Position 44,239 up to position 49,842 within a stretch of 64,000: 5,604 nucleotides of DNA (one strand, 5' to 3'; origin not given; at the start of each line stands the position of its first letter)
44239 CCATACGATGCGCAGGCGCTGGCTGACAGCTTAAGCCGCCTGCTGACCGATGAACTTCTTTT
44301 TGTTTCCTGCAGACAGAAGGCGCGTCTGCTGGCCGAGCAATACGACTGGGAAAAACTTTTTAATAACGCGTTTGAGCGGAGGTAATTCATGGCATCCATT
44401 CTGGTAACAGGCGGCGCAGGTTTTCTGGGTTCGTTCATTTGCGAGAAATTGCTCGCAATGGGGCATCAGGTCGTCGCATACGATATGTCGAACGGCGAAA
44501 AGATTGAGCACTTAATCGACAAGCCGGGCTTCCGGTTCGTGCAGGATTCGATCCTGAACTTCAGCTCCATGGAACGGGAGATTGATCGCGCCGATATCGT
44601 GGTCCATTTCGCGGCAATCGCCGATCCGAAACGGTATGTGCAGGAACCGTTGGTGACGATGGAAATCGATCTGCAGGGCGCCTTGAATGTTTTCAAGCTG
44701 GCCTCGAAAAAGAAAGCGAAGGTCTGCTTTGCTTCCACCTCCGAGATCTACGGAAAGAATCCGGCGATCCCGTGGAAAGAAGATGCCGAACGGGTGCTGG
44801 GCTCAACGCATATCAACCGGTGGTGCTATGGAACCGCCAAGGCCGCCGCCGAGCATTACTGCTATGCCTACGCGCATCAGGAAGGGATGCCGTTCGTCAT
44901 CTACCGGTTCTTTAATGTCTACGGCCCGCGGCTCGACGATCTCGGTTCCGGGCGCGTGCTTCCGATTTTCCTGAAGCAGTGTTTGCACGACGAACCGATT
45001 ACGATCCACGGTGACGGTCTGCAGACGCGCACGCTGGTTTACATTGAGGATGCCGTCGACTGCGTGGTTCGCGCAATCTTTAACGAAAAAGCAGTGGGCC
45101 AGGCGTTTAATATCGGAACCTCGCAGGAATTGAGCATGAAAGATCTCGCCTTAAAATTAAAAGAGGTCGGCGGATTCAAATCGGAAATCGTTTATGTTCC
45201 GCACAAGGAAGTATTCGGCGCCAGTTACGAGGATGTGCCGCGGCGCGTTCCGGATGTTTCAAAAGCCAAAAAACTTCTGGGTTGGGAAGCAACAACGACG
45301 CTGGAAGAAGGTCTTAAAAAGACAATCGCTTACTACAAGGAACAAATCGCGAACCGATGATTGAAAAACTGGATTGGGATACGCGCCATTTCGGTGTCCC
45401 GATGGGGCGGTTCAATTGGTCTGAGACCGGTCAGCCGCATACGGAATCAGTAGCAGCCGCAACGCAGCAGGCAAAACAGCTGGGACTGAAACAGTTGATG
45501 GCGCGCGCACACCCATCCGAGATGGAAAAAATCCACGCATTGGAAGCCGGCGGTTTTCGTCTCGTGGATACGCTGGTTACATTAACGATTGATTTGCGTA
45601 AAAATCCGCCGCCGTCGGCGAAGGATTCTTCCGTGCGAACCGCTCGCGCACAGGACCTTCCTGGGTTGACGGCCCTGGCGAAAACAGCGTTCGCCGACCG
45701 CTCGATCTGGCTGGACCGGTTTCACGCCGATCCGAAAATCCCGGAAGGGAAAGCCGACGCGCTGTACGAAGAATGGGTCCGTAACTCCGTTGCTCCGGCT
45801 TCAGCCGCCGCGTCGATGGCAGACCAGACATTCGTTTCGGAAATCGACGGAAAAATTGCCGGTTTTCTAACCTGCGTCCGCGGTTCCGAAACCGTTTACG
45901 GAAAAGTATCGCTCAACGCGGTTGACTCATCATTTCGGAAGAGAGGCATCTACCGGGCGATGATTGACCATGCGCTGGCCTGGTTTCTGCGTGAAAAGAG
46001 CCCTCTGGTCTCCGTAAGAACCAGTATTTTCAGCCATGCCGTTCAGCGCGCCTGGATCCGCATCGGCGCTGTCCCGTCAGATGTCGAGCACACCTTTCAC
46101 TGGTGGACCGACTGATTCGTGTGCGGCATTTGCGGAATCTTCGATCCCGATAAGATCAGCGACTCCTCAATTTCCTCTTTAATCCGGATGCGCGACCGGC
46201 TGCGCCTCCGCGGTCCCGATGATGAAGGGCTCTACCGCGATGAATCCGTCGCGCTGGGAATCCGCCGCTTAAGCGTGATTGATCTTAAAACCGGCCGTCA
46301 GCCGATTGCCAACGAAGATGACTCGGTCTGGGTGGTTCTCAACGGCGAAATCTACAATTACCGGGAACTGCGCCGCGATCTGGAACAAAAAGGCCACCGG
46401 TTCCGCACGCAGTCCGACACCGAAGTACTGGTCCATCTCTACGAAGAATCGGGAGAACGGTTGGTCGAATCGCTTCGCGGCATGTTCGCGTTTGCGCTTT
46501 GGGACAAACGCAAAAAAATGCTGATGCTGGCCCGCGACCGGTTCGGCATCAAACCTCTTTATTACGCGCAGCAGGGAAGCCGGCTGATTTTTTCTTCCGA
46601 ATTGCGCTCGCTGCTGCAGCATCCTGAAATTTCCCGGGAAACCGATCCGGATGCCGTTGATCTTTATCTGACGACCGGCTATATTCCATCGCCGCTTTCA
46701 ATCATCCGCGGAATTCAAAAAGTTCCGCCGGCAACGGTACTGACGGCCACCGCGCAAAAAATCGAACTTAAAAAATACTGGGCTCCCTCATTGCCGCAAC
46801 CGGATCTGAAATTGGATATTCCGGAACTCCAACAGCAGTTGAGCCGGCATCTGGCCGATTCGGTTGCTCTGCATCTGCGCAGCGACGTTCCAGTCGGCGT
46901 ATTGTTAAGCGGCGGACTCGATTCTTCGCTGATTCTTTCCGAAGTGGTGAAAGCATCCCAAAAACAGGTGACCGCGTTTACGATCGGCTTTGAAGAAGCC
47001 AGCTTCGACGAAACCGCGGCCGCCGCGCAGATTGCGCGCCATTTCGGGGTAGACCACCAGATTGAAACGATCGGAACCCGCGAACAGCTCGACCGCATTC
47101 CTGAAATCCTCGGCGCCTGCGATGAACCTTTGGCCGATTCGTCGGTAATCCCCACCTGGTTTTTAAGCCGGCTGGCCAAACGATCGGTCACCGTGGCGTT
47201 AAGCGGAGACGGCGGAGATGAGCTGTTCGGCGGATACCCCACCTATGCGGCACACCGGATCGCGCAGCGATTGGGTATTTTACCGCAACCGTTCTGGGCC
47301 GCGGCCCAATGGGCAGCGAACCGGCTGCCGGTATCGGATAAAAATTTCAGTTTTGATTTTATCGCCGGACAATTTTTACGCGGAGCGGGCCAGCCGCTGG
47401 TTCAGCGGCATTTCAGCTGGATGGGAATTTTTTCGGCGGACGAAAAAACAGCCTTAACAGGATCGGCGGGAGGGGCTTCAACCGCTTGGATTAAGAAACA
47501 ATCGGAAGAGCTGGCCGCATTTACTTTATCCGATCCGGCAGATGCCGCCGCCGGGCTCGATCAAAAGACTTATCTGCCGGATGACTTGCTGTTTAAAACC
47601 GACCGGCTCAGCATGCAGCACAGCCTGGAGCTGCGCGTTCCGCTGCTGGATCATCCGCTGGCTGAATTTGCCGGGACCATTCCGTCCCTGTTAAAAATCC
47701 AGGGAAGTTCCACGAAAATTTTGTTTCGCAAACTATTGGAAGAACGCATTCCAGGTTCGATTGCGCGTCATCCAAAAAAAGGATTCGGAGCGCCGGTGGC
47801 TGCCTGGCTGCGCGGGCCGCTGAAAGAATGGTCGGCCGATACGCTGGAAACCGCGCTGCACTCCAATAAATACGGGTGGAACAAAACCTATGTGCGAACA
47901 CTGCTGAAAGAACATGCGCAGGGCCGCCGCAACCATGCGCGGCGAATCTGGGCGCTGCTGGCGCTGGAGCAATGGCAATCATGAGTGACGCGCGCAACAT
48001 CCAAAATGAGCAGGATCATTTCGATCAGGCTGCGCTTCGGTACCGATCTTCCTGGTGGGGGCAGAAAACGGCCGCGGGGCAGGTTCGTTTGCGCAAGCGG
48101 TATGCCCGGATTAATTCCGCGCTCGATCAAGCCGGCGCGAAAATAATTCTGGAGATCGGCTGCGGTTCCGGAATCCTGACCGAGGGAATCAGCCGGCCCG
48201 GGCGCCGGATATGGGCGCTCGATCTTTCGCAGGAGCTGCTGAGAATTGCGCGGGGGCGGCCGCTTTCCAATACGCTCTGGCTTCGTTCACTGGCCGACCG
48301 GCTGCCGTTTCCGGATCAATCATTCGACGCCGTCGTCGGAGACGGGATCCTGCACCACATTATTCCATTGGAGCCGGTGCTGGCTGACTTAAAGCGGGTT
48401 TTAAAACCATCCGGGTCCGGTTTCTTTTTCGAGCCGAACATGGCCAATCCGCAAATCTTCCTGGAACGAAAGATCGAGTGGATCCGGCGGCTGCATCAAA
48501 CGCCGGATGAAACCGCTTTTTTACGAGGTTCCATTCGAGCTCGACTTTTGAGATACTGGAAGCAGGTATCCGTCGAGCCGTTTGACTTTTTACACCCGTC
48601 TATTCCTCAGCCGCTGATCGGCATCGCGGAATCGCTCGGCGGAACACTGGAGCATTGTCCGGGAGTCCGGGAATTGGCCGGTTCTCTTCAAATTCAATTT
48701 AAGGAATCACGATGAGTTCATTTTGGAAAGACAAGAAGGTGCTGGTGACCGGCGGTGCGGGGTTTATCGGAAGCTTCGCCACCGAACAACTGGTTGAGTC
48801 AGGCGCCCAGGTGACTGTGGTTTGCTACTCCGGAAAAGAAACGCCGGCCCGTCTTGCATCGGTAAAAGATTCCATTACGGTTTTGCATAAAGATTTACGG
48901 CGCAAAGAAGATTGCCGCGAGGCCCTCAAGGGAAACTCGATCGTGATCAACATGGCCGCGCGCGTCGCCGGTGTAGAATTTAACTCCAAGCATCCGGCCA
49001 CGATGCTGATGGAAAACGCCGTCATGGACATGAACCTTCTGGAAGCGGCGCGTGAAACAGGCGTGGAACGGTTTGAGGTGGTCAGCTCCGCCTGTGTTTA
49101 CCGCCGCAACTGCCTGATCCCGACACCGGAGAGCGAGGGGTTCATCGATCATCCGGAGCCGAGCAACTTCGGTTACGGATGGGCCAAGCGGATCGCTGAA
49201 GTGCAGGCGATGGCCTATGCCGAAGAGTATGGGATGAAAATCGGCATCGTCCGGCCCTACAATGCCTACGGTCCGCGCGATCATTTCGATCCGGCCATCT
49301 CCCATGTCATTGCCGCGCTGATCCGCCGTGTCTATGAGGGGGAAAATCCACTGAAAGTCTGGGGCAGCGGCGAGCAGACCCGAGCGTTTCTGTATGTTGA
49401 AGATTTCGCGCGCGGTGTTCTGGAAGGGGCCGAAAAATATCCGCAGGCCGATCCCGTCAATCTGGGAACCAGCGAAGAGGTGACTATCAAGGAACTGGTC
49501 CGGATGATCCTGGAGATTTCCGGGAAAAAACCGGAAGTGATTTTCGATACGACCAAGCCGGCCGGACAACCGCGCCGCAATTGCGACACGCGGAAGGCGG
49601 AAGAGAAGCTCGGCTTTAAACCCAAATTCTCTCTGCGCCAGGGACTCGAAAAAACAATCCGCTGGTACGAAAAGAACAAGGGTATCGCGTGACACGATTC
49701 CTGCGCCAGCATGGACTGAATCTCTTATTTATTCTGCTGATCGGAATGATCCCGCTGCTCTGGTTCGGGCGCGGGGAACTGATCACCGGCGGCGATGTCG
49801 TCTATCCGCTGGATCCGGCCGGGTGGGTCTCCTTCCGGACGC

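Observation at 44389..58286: Ara4N-like amino-pentose pathway lacking the formyl cycle, apparently feeding GT-C enzymes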

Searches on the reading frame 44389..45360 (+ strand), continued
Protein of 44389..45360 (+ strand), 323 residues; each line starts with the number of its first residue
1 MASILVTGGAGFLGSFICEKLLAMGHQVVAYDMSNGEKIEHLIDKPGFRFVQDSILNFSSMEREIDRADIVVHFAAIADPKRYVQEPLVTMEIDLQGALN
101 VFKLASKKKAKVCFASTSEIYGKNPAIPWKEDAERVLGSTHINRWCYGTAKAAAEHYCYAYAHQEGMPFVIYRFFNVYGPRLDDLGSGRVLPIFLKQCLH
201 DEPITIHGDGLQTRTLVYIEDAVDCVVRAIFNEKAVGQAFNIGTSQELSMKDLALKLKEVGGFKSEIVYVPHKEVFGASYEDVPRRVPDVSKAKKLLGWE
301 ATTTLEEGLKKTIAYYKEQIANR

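Call 76: list_cluster_members(proteins=[P0001, P0121, P0141])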
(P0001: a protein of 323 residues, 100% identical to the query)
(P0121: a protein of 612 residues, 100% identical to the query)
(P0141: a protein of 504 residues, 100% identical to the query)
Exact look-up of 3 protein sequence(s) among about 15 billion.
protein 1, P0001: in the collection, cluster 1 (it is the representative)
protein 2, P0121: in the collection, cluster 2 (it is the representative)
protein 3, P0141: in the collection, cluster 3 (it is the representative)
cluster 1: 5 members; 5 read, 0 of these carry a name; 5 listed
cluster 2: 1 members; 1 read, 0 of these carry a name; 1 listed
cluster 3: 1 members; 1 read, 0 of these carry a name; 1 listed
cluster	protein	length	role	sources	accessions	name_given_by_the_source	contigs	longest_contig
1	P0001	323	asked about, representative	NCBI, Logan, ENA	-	-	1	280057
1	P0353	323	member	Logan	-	-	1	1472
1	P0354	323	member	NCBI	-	-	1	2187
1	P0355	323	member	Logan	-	-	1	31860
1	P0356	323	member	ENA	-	-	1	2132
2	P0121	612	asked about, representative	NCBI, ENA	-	-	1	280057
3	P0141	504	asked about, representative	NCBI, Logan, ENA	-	-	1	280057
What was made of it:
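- Tried and rejected: Cluster look-up gave no organism name for the window proteins (call 76).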

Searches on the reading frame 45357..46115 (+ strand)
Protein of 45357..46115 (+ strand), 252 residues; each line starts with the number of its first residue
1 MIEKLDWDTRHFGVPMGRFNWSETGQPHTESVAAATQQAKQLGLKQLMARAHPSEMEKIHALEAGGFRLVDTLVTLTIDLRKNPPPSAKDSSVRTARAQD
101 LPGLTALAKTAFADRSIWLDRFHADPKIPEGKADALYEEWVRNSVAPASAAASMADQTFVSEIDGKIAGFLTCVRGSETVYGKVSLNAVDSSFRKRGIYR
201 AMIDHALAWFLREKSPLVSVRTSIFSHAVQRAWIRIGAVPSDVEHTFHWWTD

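Call 4: search_protein_families(library=pfam, proteins=[window:45357-46115:+])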
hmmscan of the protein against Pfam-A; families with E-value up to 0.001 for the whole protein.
window:45357-46115:+ (252 aa): 4 families
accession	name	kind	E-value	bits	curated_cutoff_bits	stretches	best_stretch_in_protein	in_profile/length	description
PF00583.31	Acetyltransf_1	-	2.4e-06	28.3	20.7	1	153-213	30-91/116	Acetyltransferase (GNAT) family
PF13508.13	Acetyltransf_7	-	3.8e-05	24.4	27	1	157-214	4-60/84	Acetyltransferase (GNAT) domain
PF13673.13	Acetyltransf_10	-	0.00011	22.7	23.6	1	138-223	11-95/128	Acetyltransferase (GNAT) domain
PF13480.13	Acetyltransf_6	-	0.00075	20.1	22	0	100-210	16-124/143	Acetyltransferase (GNAT) domain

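Call 5: search_protein_families(library=ncbifam, proteins=[window:45357-46115:+], max_evalue=0.01)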
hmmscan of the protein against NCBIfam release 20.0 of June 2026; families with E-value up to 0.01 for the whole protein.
window:45357-46115:+ (252 aa): 4 families
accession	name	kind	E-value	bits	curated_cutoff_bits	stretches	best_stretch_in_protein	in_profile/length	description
NF008212.0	PRK10975.1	equivalog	2.5e-19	70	219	1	2-250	7-229/232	dTDP-4-amino-4,6-dideoxy-D-galactose acyltransferase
TIGR02382.1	wecD_rffC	equivalog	2.6e-13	50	195.1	1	52-249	6-188/191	dTDP-4-amino-4,6-dideoxy-D-galactose acyltransferase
NF002959.0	PRK03624.1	equivalog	0.0029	17.3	124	1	151-231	44-122/147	GNAT family acetyltransferase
NF000359.1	sat3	exception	0.0062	16.6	360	1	155-237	70-151/180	streptothricin N-acetyltransferase Sat3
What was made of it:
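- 45357..46115 (+): WecD-like GNAT, overlapping the stop of 44389 by 4 nt. Proposed N-acetyltransferase for the nucleotide-linked 4-amino sugar. Full-length match to WecD PRK10975 (70 bits) (call 5).
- Checked: 45357 aligns full-length to WecD (PRK10975, 70 bits, E 2.5e-19, below cutoff) (call 5).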

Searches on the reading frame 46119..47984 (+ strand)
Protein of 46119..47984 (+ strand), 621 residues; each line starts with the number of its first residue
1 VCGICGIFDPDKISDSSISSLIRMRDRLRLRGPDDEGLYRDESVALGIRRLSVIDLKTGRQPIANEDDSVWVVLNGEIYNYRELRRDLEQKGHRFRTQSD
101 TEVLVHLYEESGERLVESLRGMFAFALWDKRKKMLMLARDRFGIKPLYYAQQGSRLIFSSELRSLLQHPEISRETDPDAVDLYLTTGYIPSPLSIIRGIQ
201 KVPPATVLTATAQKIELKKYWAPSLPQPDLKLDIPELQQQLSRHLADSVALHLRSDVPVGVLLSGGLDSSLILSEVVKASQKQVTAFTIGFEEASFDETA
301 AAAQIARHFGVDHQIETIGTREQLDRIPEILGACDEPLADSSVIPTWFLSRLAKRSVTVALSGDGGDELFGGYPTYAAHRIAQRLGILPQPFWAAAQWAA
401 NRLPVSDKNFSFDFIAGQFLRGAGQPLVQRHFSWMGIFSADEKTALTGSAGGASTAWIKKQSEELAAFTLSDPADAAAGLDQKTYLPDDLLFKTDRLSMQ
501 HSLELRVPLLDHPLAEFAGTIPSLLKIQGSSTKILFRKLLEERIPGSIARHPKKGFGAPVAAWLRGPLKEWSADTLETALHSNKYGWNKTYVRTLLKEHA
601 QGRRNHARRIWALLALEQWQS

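Call 4: search_protein_families(library=pfam, proteins=[window:46119-47984:+])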
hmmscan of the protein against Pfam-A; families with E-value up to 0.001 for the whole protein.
window:46119-47984:+ (621 aa): 5 families
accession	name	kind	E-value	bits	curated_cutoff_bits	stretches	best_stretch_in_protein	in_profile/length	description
PF00733.27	Asn_synthase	-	7.6e-95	319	21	1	241-620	2-353/354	Asparagine synthase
PF13537.11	GATase_7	-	6.4e-50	168.7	25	1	49-166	2-122/123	Glutamine amidotransferase domain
PF13522.11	GATase_6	-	1.3e-44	151.8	27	1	33-161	1-130/130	Glutamine amidotransferase domain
PF06508.19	QueC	-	4.8e-05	23.4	22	1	261-322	4-64/210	Queuosine biosynthesis protein QueC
PF12481.13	DUF3700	-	0.00013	22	27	1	111-162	121-173/228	Aluminium induced protein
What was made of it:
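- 46119..47984 (+): AsnB-type glutamine amidotransferase. Probably amidates a carboxyl group, for example of a uronic acid; role not resolved. Asn_synthase and GATase domains (call 4).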

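Call 5: search_protein_families(library=ncbifam, proteins=[window:46119-47984:+], max_evalue=0.01)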
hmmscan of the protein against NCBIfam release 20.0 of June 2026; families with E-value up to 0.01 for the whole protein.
window:46119-47984:+ (621 aa): 15 families
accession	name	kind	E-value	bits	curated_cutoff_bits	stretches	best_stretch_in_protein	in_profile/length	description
TIGR03108.1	eps_aminotran_1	hypoth_equivalog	4.7e-168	560.7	816.9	1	1-618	1-623/628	XrtA/PEP-CTERM system amidotransferase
TIGR01536.1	asn_synth_AEB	equivalog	6.5e-149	497.2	267.1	1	2-556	1-517/517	asparagine synthase (glutamine-hydrolyzing)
TIGR03104.1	trio_amidotrans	equivalog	2.5e-121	405.8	570.1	2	1-378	1-385/589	N-acetylglutaminylglutamine amidotransferase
NF006949.0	PRK09431.1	equivalog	6.8e-96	322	499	3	1-168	1-168/554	asparagine synthase B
NF033535.1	lass_lactam_cya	exception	1.1e-62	212.6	525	2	1-369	1-375/668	lasso peptide isopeptide bond-forming cyclase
NF033561.1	macrolact_Ik_Al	subfamily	1.2e-16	60.4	300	1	125-399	83-358/561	albusnodin/ikarugamycin family macrolactam cyclase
NF001484.0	PRK00331.1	subfamily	4.1e-14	51.9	381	1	62-168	87-201/601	isomerizing glutamine--fructose-6-phosphate transaminase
TIGR01135.1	glmS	equivalog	3.1e-13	49.1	418.05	1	62-168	86-200/607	glutamine--fructose-6-phosphate transaminase (isomerizing)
TIGR01134.1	purF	equivalog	1e-12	48.2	350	1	60-180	84-214/432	amidophosphoribosyltransferase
NF002048.0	PRK00876.1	subfamily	1.1e-06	27.7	313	1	229-320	11-102/330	NAD(+) synthase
NF038212.1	argG_rel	exception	6.3e-06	25.3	425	1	256-315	14-71/381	argininosuccinate synthase-related protein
TIGR00268.2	TIGR00268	equivalog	7.5e-06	25.4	150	1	252-319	9-77/259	ATP-dependent sacrificial sulfur transferase LarE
TIGR00364.1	TIGR00364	equivalog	0.00045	19.8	150.3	1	261-316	3-57/201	7-cyano-7-deazaguanine synthase QueC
NF010587.0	PRK13980.1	equivalog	0.0017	17.6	255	1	230-318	7-94/267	NAD+ synthase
NF010367.0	PRK13795.1-2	equivalog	0.0092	14.5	456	0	252-326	238-309/584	hypothetical protein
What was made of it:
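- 46119..47984 (+): TIGR03108 561 bits (call 5).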

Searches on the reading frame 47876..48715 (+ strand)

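Call 4: search_protein_families(library=pfam, proteins=[window:47876-48715:+])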
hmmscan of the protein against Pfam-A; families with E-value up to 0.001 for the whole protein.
window:47876-48715:+ (279 aa): 7 families
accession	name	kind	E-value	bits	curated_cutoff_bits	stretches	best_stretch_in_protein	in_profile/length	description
PF08241.18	Methyltransf_11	-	2.3e-18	67.1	21.2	1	92-181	1-92/95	Methyltransferase domain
PF13649.12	Methyltransf_25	-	3.6e-17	63.3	27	1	91-180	1-97/97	Methyltransferase domain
PF08242.18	Methyltransf_12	-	1.3e-11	45.5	30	1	92-180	1-96/98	Methyltransferase domain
PF13489.12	Methyltransf_23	-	3.6e-08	33.8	27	1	85-189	20-121/164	Methyltransferase domain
PF13847.12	Methyltransf_31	-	2e-07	31.2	27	1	89-181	5-106/145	Methyltransferase domain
PF01209.24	Ubie_methyltran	-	1.1e-06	28.6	20.1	1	80-186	41-153/233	ubiE/COQ5 methyltransferase family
PF06325.19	PrmA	-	0.00083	19.4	22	0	84-181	159-255/296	Ribosomal protein L11 methyltransferase (PrmA)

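Call 5: search_protein_families(library=ncbifam, proteins=[window:47876-48715:+], max_evalue=0.01)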
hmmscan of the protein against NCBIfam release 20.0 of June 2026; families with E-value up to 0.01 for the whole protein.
window:47876-48715:+ (279 aa): 41 families (the best 25 are shown)
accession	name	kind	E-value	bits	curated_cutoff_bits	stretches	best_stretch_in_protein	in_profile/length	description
NF045667.1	MTase_DVU1556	equivalog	1.8e-12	47.2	155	1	86-180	21-115/213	DVU_1556 family methyltransferase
NF043040.1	corrin_prot_MT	hypoth_equivalog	8.6e-12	44.9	180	1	71-206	26-167/216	corrinoid protein-associated methyltransferase CpaM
TIGR01983.1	UbiG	equivalog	2.3e-11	43.4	102.95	1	84-184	46-151/228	bifunctional 2-polyprenyl-6-hydroxyphenol methylase/3-demethylubiquinol 3-O-methyltransferase UbiG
TIGR01934.1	MenG_MenH_UbiE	subfamily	5.1e-11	42.3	158.35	1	82-188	35-145/223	ubiquinone/menaquinone biosynthesis methyltransferase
NF001241.0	PRK00216.1-2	equivalog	5.7e-11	42.5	327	1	48-184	16-147/231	demethylmenaquinone methyltransferase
NF047649.1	MTase_UXPK_star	exception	2.7e-10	39.7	460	1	89-180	79-177/283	methyltransferase/UXPK-star double selenoprotein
TIGR02072.1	BioC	equivalog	5.5e-10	39.5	184.95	1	83-181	27-129/244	malonyl-ACP O-methyltransferase BioC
NF045823.1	PthPhpthDimycoMt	equivalog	7.6e-10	38.4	300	1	75-181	55-163/256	phthiotriol/phenolphthiotriol dimycocerosates methyltransferase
NF041537.1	ArsM_AhpD_UU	exception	1.4e-09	37.2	510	1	89-181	78-177/345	arsenite methyltransferase/AhpD domain selenoprotein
NF001240.0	PRK00216.1-1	equivalog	2.3e-09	36.7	378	1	66-184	44-168/251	bifunctional demethylmenaquinone methyltransferase/2-methoxy-6-polyprenyl-1,4-benzoquinol methylase UbiE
NF001244.0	PRK00216.1-5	equivalog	3.3e-09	36.4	216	1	83-181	44-150/236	bifunctional demethylmenaquinone methyltransferase/2-methoxy-6-polyprenyl-1,4-benzoquinol methylase UbiE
NF007610.0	PRK10258.1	equivalog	1.4e-07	31.1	342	1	78-181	33-135/251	malonyl-ACP O-methyltransferase BioC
NF041536.1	ArsM_DUF2284_UU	exception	2.5e-07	29.4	575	1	89-181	78-177/459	arsenite methyltransferase/DUF2284 domain selenoprotein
NF045825.1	FAmtase_mtf2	equivalog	3.3e-07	29.8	400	1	76-182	48-156/248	fatty-acid O-methyltransferase Mtf2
NF004452.0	PRK05785.1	equivalog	4.3e-07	29.6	207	1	69-177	34-138/228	hypothetical protein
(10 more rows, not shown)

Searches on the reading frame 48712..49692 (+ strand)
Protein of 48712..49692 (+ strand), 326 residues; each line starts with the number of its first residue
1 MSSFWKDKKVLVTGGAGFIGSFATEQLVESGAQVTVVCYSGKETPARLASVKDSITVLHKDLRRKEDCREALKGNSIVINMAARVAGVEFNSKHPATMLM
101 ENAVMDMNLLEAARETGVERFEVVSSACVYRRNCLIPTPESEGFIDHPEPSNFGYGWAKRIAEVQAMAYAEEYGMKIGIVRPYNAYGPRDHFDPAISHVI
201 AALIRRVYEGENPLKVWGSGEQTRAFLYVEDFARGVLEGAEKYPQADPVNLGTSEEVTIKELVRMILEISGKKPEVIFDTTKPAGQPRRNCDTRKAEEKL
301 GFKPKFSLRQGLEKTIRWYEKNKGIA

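Call 4: search_protein_families(library=pfam, proteins=[window:48712-49692:+])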
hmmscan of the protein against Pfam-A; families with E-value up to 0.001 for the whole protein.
window:48712-49692:+ (326 aa): 9 families
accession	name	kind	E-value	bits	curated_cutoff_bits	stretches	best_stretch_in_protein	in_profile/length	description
PF01370.27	Epimerase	-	1.7e-53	182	20.9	1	10-252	1-240/240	NAD dependent epimerase/dehydratase family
PF16363.11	GDP_Man_Dehyd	-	4.2e-39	135.3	27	1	11-315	1-332/332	GDP-mannose 4,6 dehydratase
PF13460.12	NAD_binding_10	-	6e-13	49.5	27.2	1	14-137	1-104/184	NAD(P)H-binding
PF01073.25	3Beta_HSD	-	5e-12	45.9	22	1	11-233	1-222/280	3-beta hydroxysteroid dehydrogenase/isomerase family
PF02719.21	Polysacc_synt_2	-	7e-10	39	20.2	1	10-126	1-128/293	Polysaccharide biosynthesis protein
PF07993.18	NAD_binding_4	-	2.3e-08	33.9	20.1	1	12-186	1-208/258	Male sterility protein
PF05368.20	NmrA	-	3.6e-08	33.8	27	1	7-121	2-102/298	NmrA-like family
PF00106.31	adh_short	-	3.6e-05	23.8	26.6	1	8-73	1-69/195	short chain dehydrogenase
PF03435.24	Sacchrp_dh_NADP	-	0.00011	23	25.1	1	15-85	5-79/129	Saccharopine dehydrogenase NADP binding domain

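Call 5: search_protein_families(library=ncbifam, proteins=[window:48712-49692:+], max_evalue=0.01)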
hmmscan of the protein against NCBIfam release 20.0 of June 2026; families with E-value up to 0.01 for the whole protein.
window:48712-49692:+ (326 aa): 82 families (the best 25 are shown)
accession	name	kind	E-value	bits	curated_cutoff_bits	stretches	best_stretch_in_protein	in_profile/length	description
NF047922.1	GDPFucSynFcl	equivalog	2.1e-57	194.9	500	1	7-323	2-305/308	GDP-L-fucose synthase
TIGR04180.1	EDH_00030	hypoth_equivalog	1.5e-40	139.2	475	1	10-306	1-296/297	NAD-dependent 4,6-dehydratase LegB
TIGR01181.1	dTDP_gluc_dehyt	equivalog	9.6e-40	136.6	365.1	1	9-323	1-315/321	dTDP-glucose 4,6-dehydratase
TIGR01179.1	galE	equivalog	1.1e-31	110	262.3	1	9-323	1-329/332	UDP-glucose 4-epimerase GalE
TIGR02197.1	heptose_epim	equivalog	1.9e-22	79.8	274.6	1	10-321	1-315/316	ADP-glyceromanno-heptose 6-epimerase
TIGR03466.1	HpnA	hypoth_equivalog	1.6e-21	76.6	367.65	2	9-274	2-250/327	hopanoid-associated sugar epimerase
NF007490.0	PRK10084.1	subfamily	2.6e-20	72.7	649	1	9-323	2-338/361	dTDP-glucose 4,6-dehydratase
NF007582.0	PRK10217.1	equivalog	3e-19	69.3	698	1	8-323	2-335/355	dTDP-glucose 4,6-dehydratase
TIGR02622.1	CDP_4_6_dhtase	equivalog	6.5e-19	68.3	278.45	1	4-321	1-332/352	CDP-glucose 4,6-dehydratase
NF011728.1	PRK15181.1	equivalog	4.3e-18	65.4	760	1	7-320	15-338/348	Vi polysaccharide biosynthesis UDP-N-acetylglucosaminuronic acid C-4 epimerase TviC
NF007956.0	PRK10675.1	subfamily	2.9e-14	53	394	1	9-322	2-332/338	UDP-glucose 4-epimerase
NF042422.1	oxyalk_red_OleD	equivalog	4.4e-13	49.3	580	1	9-241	2-216/329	2-alkyl-3-oxoalkanoate reductase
NF042423.1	oxyalk_red_Shew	equivalog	5e-12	45.5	580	1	8-252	9-233/331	2-alkyl-3-oxoalkanoate reductase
NF008360.0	PRK11150.1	equivalog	6.1e-11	42.1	452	1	10-270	2-254/310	ADP-glyceromanno-heptose 6-epimerase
NF008872.0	PRK11908.1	equivalog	1.7e-10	40.4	294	1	154-275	148-276/349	bifunctional UDP-4-keto-pentose/UDP-xylose synthase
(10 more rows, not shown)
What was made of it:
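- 48712..49692 (+): GDP-L-fucose synthase (Fcl)/ColC-like SDR. Candidate epimerase/reductase partner of 55295. NCBIfam Fcl 195 bits, below cutoff (call 5).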
